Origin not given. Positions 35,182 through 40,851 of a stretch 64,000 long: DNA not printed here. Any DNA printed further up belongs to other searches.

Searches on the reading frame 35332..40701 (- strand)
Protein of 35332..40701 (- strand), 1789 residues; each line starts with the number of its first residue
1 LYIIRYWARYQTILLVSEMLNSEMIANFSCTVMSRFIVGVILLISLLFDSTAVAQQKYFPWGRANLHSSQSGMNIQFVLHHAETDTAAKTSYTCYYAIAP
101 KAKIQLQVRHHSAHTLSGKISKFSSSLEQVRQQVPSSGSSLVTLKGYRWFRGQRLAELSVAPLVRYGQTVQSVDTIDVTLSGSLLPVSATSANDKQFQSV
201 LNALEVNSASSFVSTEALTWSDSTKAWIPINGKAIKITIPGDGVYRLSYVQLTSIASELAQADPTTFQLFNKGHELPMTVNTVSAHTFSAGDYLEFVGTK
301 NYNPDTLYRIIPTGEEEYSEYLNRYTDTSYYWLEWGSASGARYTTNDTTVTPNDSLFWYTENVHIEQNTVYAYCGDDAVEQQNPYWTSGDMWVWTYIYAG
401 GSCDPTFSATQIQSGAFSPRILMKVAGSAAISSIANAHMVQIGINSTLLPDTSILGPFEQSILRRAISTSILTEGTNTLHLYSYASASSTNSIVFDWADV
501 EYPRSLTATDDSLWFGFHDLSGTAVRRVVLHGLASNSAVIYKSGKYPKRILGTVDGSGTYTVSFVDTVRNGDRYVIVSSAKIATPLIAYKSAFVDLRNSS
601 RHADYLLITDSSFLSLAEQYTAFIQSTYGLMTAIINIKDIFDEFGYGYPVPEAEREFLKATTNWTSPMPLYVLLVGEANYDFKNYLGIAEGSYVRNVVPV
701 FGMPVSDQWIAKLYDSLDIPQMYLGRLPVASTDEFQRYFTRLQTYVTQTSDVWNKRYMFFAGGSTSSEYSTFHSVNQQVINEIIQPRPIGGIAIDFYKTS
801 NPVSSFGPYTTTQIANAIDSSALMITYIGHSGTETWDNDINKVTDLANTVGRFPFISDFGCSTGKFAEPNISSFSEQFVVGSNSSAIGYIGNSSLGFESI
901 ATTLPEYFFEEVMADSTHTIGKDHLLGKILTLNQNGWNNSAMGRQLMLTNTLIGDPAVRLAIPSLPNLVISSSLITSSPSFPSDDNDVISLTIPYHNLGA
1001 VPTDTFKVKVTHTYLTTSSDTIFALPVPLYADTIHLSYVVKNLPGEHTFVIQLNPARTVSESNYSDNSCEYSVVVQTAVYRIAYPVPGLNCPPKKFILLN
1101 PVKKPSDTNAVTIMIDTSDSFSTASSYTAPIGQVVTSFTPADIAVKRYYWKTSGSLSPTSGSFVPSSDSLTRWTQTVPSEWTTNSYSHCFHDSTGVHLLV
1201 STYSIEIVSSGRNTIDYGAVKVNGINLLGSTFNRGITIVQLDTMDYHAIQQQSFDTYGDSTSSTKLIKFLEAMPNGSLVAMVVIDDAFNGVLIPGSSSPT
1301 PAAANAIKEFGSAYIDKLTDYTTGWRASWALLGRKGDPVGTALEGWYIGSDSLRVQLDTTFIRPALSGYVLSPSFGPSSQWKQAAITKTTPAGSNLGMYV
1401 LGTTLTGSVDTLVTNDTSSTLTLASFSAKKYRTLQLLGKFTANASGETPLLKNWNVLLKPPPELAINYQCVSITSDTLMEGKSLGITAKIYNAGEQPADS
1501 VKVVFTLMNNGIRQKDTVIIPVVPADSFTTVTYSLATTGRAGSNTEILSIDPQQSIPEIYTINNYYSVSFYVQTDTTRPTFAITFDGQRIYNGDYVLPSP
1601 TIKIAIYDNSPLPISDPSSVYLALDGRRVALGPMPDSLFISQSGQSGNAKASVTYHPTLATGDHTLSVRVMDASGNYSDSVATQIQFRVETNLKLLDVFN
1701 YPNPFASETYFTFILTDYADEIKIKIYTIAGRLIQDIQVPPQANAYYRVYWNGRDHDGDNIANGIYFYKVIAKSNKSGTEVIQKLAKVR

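Call 56: search_protein_families(library=pfam, proteins=[window:35332-40701:-])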
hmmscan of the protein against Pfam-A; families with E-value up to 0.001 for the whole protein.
window:35332-40701:- (1789 aa): 6 families
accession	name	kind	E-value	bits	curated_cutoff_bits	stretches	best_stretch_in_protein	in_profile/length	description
PF01364.23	Peptidase_C25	-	1.4e-54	186.2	23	1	605-960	1-374/374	Peptidase family C25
PF15711.10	ILEI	-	3e-17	63.3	27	1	1234-1337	1-90/90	Interleukin-like EMT inducer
PF07705.17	CARDB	-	6.2e-11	42.9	22.7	1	1472-1567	9-100/101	CARDB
PF13860.13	FlgD_ig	-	3.6e-10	40.1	27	1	1707-1774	8-77/79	FlgD Ig-like domain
PF18962.6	Por_Secre_tail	-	0.00026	21.7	27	0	1701-1777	2-69/75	Secretion system C-terminal sorting domain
PF19077.6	Big_13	-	0.00053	20.9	27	0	1645-1687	58-98/102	Bacterial Ig-like domain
